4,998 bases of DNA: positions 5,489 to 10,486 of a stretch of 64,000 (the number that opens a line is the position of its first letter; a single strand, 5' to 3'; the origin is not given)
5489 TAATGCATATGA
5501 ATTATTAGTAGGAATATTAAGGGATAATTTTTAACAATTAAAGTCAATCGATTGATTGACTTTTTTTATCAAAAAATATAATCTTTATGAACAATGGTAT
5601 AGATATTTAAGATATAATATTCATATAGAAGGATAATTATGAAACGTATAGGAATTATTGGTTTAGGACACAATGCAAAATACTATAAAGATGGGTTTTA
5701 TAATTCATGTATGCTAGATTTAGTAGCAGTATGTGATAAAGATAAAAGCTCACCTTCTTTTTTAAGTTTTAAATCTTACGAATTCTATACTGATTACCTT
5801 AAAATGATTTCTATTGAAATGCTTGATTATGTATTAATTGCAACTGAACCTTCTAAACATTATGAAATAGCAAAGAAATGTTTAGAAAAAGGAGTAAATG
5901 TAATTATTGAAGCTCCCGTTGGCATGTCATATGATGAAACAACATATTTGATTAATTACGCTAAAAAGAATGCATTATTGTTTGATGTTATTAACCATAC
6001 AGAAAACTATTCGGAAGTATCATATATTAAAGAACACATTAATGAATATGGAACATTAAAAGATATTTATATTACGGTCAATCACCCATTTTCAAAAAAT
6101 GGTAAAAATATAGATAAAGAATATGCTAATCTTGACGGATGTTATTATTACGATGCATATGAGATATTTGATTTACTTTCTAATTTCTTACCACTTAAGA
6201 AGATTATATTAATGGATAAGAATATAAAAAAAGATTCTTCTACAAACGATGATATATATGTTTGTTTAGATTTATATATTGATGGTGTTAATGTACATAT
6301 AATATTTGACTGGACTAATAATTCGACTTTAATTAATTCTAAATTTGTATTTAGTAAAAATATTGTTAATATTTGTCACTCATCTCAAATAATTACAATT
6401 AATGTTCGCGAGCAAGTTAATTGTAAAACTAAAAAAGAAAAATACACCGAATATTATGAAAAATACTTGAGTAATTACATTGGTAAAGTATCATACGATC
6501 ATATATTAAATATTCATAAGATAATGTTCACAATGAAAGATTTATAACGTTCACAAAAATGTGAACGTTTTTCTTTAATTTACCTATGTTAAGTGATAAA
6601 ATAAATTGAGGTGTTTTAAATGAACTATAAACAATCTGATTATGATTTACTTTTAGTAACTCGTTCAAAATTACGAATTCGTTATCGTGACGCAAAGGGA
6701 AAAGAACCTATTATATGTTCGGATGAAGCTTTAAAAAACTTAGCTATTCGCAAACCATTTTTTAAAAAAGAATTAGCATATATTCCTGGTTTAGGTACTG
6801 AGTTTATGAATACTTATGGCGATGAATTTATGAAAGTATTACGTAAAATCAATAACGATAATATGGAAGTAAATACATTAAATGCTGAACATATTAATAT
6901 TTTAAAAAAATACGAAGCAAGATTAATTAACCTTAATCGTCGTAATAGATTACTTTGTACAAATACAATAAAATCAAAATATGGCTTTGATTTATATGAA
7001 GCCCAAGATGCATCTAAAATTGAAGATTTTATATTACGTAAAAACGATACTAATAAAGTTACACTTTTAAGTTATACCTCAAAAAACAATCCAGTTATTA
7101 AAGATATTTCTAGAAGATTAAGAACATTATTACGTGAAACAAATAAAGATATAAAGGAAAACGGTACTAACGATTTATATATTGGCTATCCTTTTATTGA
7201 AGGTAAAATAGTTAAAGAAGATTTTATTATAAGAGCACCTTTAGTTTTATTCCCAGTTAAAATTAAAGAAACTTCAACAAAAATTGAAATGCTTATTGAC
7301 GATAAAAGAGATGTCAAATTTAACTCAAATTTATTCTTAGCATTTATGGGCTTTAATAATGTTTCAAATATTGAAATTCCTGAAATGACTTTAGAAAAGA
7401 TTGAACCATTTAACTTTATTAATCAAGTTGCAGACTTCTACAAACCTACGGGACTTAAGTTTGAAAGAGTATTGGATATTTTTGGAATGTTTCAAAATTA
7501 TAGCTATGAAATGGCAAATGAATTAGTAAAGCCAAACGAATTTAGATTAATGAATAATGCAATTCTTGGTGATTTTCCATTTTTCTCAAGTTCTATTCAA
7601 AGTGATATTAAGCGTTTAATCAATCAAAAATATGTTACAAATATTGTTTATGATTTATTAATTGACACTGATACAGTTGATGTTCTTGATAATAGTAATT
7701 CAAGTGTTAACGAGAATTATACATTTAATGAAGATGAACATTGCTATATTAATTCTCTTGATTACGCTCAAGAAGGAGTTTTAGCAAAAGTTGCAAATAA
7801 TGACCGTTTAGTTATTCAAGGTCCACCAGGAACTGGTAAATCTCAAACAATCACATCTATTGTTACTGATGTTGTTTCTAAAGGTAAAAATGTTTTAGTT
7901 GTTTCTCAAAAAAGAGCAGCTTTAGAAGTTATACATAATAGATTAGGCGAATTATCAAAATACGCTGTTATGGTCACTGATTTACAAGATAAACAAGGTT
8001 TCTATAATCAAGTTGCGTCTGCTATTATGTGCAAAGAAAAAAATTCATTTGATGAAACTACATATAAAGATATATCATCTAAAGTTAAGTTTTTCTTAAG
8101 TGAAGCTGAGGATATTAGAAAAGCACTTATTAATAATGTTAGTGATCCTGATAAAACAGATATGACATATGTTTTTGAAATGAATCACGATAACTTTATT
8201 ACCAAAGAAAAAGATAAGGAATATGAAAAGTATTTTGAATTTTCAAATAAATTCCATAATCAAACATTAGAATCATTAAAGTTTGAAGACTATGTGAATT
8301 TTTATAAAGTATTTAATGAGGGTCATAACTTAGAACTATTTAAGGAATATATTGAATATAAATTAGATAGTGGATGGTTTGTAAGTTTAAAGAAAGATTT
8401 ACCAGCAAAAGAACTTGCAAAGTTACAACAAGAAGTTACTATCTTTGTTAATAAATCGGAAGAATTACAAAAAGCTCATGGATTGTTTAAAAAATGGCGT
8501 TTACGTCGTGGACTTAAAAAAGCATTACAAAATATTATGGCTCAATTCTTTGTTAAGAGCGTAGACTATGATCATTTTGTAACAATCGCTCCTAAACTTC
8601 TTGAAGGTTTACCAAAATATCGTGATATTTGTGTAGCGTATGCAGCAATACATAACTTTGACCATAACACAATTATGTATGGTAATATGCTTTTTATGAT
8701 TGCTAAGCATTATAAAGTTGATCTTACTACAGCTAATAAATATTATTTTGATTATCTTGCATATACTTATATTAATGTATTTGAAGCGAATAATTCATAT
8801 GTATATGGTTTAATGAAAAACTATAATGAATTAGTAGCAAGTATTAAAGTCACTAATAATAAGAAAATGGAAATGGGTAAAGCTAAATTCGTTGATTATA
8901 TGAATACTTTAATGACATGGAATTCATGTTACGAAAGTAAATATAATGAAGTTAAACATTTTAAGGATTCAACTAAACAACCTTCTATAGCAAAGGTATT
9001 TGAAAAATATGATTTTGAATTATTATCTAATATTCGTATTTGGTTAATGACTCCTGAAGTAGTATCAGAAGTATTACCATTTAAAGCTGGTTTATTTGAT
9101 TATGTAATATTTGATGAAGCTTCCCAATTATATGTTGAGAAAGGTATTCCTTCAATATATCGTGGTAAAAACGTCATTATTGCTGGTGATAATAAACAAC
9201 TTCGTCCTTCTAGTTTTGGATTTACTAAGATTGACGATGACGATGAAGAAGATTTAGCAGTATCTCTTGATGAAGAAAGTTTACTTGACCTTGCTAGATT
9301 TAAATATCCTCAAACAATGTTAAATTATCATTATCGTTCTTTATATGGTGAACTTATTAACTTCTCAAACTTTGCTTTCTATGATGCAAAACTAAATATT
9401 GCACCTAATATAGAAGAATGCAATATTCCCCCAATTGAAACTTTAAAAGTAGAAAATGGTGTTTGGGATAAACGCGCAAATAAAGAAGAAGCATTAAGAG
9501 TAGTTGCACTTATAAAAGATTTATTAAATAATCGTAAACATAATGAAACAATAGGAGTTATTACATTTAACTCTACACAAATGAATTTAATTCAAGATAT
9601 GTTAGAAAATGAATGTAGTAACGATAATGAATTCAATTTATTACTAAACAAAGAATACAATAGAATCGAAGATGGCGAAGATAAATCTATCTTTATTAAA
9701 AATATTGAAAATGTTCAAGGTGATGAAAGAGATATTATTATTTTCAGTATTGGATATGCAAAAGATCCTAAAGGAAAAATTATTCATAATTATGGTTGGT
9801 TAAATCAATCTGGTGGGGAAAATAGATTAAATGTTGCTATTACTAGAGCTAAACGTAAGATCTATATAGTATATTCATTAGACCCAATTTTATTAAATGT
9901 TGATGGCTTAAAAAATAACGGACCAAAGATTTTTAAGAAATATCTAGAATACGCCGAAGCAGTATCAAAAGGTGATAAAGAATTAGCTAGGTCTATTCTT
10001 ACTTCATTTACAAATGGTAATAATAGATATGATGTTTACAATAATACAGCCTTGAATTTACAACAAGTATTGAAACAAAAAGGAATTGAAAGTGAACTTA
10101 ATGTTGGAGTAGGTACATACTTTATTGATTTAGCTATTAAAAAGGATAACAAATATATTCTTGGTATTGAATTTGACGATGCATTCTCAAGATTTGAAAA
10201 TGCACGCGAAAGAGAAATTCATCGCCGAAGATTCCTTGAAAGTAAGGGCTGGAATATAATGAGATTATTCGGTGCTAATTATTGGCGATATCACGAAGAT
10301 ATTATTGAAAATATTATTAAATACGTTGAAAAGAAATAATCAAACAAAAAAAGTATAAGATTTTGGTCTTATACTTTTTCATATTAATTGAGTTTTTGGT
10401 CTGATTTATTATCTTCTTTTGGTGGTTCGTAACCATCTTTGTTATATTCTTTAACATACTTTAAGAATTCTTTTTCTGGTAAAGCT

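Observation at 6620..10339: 1239-aa HRDC + SF1 helicase + DUF559 (Vsr-like endonuclease) fusion: a single-gene helicase-nuclease defence candidate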

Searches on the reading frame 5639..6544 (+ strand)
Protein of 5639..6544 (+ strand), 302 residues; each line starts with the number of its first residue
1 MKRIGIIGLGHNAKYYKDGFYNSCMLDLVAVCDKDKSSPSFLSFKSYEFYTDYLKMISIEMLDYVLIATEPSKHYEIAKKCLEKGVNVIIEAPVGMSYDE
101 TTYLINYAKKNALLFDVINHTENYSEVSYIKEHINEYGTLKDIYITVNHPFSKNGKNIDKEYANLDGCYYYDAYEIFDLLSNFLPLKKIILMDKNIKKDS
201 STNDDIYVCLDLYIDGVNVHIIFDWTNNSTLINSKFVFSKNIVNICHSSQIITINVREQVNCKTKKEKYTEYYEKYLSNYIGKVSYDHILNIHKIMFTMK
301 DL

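Call 9: search_protein_families(library=pfam, proteins=[window:5639-6544:+], max_evalue=0.001)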
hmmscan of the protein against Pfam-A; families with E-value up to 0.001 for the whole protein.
window:5639-6544:+ (302 aa): 1 family
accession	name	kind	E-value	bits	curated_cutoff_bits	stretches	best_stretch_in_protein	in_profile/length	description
PF01408.29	GFO_IDH_MocA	-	3.9e-18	66.7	24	1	3-114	2-115/120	Oxidoreductase family, NAD-binding Rossmann fold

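Call 62: find_homologous_proteins(query=window:5639-6544:+, max_evalue=1e-30)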
Query window:5639-6544:+ (302 aa): 4 proteins with E <= 1e-30 among 1415 candidates.
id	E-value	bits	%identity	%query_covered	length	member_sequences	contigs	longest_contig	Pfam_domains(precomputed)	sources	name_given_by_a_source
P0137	7.2e-194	661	99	100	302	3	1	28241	PF01408.29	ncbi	-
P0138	6.8e-117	408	61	100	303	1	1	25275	PF01408.29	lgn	-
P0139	6.8e-87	310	49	100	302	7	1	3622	PF01408.29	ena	-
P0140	5.5e-33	133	35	75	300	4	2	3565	PF01408.29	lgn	-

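Call 63: find_encoding_contigs(protein=P0139, flank=10000, max_places=6)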
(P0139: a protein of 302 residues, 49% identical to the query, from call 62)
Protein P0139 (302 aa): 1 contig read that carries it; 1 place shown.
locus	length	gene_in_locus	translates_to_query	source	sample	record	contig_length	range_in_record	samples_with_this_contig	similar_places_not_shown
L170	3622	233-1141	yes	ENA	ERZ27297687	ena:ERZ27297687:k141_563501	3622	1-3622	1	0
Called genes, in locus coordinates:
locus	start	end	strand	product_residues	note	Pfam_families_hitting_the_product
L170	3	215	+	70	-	?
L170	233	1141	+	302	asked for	PF01408:GFO_IDH_MocA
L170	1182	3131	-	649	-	PF00563:EAL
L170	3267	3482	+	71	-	-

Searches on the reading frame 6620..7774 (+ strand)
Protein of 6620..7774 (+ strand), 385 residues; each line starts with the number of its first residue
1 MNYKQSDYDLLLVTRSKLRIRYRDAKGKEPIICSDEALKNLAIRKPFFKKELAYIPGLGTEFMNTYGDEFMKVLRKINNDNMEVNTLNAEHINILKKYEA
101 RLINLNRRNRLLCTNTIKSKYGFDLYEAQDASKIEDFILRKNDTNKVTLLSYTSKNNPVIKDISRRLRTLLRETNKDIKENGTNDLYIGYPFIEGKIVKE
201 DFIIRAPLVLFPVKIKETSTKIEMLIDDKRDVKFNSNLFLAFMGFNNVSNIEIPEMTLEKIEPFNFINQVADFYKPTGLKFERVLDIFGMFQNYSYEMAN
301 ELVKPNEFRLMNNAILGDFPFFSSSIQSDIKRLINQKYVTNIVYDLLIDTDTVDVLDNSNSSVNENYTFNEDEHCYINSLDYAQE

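Call 51: predict_structure(alignment_id=A2)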
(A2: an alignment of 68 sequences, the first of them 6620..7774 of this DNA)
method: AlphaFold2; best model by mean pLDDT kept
length: 385 residues; sequences in the alignment: 68
mean_pLDDT: 85.3   pTM: 0.63
mean pLDDT of the five models: 85.3, 84.7, 84.2, 83.4, 82.7
residues with pLDDT >= 90: 224; 70-90: 101; 50-70: 33; < 50: 27
segments of 3 or more residues with pLDDT < 50: 352-354, 356-366, 374-385
pLDDT, mean of each block of 10 residues (from residue 1): 85 97 94 96 90 93 97 86 75 74 71 93 97 97 96 89 97 91 92 90 94 97 97 92 83 87 96 93 92 92 92 96 63 79 71 47 48 47 38
secondary structure, 60 per line:
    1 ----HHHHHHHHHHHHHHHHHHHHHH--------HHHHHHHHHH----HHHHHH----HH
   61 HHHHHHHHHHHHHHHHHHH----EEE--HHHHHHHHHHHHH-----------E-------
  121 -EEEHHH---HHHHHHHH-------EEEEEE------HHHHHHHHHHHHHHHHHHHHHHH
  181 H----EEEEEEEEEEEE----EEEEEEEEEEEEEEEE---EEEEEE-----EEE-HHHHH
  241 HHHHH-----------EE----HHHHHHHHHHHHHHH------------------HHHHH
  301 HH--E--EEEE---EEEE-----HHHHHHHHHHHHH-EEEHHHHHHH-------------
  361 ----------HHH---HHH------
elements in order: H5-26 H35-44 H49-54 H59-79 E84-86 H89-101 E122-124 H131-138 E146-151 H158-181 E186-197 E202-217 E221-226 E232-234 H236-245 H263-277 H296-302 E308-311 E315-318 H324-336 E338-340 H341-347

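Call 68: search_protein_representatives(protein=window:6620-7774:+)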
Query: 385 residues. Proteins with E-value up to 0.001 (for the whole library): 453; up to 1e-10: 221; up to 1e-30: 60. The best 150 are listed.
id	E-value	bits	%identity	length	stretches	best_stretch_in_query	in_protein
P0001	3.8e-248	839.1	100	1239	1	1-385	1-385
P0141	1.6e-59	218.6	37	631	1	5-385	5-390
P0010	1.4e-58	215.5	36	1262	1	11-385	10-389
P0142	1.9e-56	208.5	36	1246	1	13-385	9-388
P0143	3.8e-56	207.5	37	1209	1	8-351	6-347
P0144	7.0e-56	206.6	33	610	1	14-385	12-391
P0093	4.9e-52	194.0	35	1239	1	8-385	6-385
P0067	8.4e-50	186.6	36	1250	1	7-385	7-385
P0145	1.5e-49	185.8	33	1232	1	6-385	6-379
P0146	3.5e-49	184.6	36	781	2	8-309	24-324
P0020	4.1e-49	184.4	34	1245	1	8-385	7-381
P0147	1.3e-48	182.7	38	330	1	8-333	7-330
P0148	3.6e-48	181.2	33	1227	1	6-384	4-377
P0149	5.2e-47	177.4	38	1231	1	9-352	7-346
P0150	1.1e-46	176.4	33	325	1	3-326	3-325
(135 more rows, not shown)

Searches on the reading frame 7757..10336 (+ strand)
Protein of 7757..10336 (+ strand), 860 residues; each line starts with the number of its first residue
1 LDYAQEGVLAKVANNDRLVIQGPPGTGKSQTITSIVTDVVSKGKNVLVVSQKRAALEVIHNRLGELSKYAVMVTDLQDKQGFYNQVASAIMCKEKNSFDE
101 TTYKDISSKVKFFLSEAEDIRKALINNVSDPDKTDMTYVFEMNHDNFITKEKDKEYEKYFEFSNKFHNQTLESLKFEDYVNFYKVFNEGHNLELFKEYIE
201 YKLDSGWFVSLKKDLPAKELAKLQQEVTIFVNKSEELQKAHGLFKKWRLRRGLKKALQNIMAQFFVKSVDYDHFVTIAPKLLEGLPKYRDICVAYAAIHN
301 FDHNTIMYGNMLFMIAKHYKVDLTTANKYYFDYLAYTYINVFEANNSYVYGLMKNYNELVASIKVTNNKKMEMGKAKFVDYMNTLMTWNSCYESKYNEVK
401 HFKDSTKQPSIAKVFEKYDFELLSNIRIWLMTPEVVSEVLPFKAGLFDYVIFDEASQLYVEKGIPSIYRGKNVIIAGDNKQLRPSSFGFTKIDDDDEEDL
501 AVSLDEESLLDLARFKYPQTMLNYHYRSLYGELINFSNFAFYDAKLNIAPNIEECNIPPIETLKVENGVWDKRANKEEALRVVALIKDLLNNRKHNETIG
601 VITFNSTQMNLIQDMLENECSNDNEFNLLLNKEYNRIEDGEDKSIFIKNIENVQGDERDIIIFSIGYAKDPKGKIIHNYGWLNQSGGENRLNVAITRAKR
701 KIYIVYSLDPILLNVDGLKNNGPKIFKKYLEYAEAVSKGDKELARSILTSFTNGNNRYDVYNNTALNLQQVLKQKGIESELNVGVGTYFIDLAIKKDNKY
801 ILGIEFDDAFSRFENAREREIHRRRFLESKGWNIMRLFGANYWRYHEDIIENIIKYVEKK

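Call 67: predict_structure(alignment_id=A4)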
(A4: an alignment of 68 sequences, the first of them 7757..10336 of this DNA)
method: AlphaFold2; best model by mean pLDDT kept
length: 860 residues; sequences in the alignment: 68
mean_pLDDT: 86.1   pTM: 0.76
mean pLDDT of the five models: 86.1, 85.3, 85.2, 82.1, 79.6
residues with pLDDT >= 90: 418; 70-90: 375; 50-70: 39; < 50: 28
segments of 3 or more residues with pLDDT < 50: 481-506
pLDDT, mean of each block of 10 residues (from residue 1): 79 87 80 90 88 86 86 91 87 79 94 95 88 90 89 91 94 94 94 90 76 90 93 89 84 90 90 88 89 90 95 95 96 95 93 94 93 87 69 75 85 83 82 86 83 66 64 80 33 32 48 79 79 91 85 89 94 94 97 92 95 97 95 88 89 83 94 84 81 89 95 85 93 96 91 61 89 95 87 93 90 87 88 92 92 94
secondary structure, 60 per line:
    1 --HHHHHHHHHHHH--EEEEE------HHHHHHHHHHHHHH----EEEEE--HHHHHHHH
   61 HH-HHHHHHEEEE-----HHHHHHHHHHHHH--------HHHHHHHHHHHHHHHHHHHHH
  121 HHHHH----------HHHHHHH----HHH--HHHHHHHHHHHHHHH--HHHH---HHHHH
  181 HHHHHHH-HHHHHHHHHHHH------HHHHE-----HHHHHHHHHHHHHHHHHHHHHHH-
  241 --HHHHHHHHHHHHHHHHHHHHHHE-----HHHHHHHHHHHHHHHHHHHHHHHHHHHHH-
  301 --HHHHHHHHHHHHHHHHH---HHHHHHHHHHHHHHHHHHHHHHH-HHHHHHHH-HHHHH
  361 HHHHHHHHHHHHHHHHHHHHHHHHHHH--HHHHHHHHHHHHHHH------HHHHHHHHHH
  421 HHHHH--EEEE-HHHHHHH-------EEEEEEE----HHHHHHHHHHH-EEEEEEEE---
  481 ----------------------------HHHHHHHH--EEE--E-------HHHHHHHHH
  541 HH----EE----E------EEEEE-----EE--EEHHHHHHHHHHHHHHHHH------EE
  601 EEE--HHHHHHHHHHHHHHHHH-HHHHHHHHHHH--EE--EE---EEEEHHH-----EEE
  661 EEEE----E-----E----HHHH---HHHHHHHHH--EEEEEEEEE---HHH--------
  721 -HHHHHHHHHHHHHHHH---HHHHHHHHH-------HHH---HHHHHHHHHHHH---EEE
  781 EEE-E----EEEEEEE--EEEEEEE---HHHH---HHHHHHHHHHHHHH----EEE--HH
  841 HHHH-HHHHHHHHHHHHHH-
elements in order (helices of 4 or more, strands of 3 or more residues): H3-14 E17-21 H28-41 E46-50 H53-62 H64-69 E70-73 H79-91 H100-125 H136-142 H152-166 H169-172 H176-187 H189-200 H207-210 H217-239 H243-264 H271-299 H303-319 H323-345 H347-354 H356-387 H390-404 H411-425 E428-431 H433-439 E447-453 H458-468 E470-477 H509-516 E519-521 H532-542 E560-564 H576-592 E599-603 H606-622 H624-634 E646-649 E658-664 H680-683 H687-695 E698-706 H722-737 H741-749 H763-774 E778-783 E790-796 E799-805 H809-812 H816-829 E834-836 H839-844 H846-859

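Call 70: fold_search(model_id=the predicted structure, library=pdb)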
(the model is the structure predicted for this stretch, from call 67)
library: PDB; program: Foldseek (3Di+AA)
matches with E <= 10: 807; with E <= 0.001: 74
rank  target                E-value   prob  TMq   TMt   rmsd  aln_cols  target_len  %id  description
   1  9l5s_Y                1.5e-12  1.00  0.33  0.22  25.4       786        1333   13  Cryo-EM structure of the thermophile spliceosome (state B*Q1) (released 2025-03-12)
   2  8ro2_Q                2.0e-12  1.00  0.32  0.21  25.6       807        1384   13  Integrative Structure of the human intron lariat Spliceosome (ILS'') (released 2024-09-18)
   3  5mqf_U                5.3e-12  1.00  0.33  0.23  24.4       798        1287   14  Cryo-EM structure of a human spliceosome activated for step 2 of splicing (C* complex) (released 2017-03-22)
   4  9l5t_Y                5.3e-12  1.00  0.33  0.22  24.3       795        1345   12  Cryo-EM structure of the thermophile spliceosome (state B*Q2) (released 2025-03-12)
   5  5z56_Q                6.4e-12  1.00  0.31  0.21  25.6       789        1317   14  cryo-EM structure of a human activated spliceosome (mature Bact) at 5.1 angstrom. (released 2018-09-19)
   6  8xi2_Q                7.4e-12  1.00  0.31  0.21  23.5       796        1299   14  Cryo-EM structure of the Chlamydomonas C* complex (released 2024-10-09)
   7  5xjc_Q                8.9e-12  1.00  0.31  0.21  25.6       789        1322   14  Cryo-EM structure of the human spliceosome just prior to exon ligation at 3.6 angstrom (released 2017-07-05)
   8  8ftm_B                1.4e-11  1.00  0.32  0.37  26.6       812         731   15  Setx-ssRNA-ADP-SO4 complex (released 2023-10-25)
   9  6ff7_U                2.2e-11  1.00  0.32  0.21  26.0       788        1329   14  human Bact spliceosome core structure (released 2019-03-13)
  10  4pj3                  2.4e-11  1.00  0.32  0.21  26.0       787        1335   14  Structural insight into the function and evolution of the spliceosomal helicase Aquarius, Structure of Aquarius in compl (released 2015-01-21)
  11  7a5p_U                4.4e-11  1.00  0.32  0.22  26.3       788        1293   15  Human C Complex Spliceosome - Medium-resolution PERIPHERY (released 2020-10-14)
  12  8ro0_Q                4.4e-11  1.00  0.32  0.21  26.2       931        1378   12  Structure of the C. elegans Intron Lariat Spliceosome primed for disassembly (ILS') (released 2024-08-07)
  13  8ftm_A                4.8e-11  1.00  0.34  0.40  27.4       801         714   14  Setx-ssRNA-ADP-SO4 complex (released 2023-10-25)
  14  4b3g_B                1.3e-10  1.00  0.34  0.46  26.6       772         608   13  crystal structure of Ighmbp2 helicase in complex with RNA (released 2012-09-26)
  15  8ch6_y                2.5e-10  1.00  0.32  0.21  22.9       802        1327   13  Structure of a late-stage activated spliceosome (BAqr) arrested with a dominant-negative Aquarius mutant (state B comp (released 2023-05-10)
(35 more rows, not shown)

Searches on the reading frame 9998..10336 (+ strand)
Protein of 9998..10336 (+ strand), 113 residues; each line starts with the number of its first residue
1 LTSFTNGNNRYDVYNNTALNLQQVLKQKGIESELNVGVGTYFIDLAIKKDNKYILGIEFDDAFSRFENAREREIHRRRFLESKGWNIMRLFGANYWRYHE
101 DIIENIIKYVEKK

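Call 73: search_solved_structures(query=A5, max_evalue=10, show_alignments=2)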
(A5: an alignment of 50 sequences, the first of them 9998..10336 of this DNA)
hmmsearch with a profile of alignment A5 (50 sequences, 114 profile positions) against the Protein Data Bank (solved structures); distinct sequences matched with E-value up to 10: 5.
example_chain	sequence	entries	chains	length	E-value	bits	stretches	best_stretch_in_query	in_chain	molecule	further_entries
9g6k_LJ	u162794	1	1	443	0.11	15.8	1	10-95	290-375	RAP domain-containing protein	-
9i05_Xi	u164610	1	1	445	0.11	15.8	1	10-95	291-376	RAP domain-containing protein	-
2ziv_B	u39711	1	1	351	0.23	14.8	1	41-80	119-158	Crossover junction endonuclease EME1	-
3hrl_A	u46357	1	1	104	0.37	14.1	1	28-113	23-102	Endonuclease-Like Protein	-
6mrr_A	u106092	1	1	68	0.49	13.7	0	10-33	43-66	Foldit1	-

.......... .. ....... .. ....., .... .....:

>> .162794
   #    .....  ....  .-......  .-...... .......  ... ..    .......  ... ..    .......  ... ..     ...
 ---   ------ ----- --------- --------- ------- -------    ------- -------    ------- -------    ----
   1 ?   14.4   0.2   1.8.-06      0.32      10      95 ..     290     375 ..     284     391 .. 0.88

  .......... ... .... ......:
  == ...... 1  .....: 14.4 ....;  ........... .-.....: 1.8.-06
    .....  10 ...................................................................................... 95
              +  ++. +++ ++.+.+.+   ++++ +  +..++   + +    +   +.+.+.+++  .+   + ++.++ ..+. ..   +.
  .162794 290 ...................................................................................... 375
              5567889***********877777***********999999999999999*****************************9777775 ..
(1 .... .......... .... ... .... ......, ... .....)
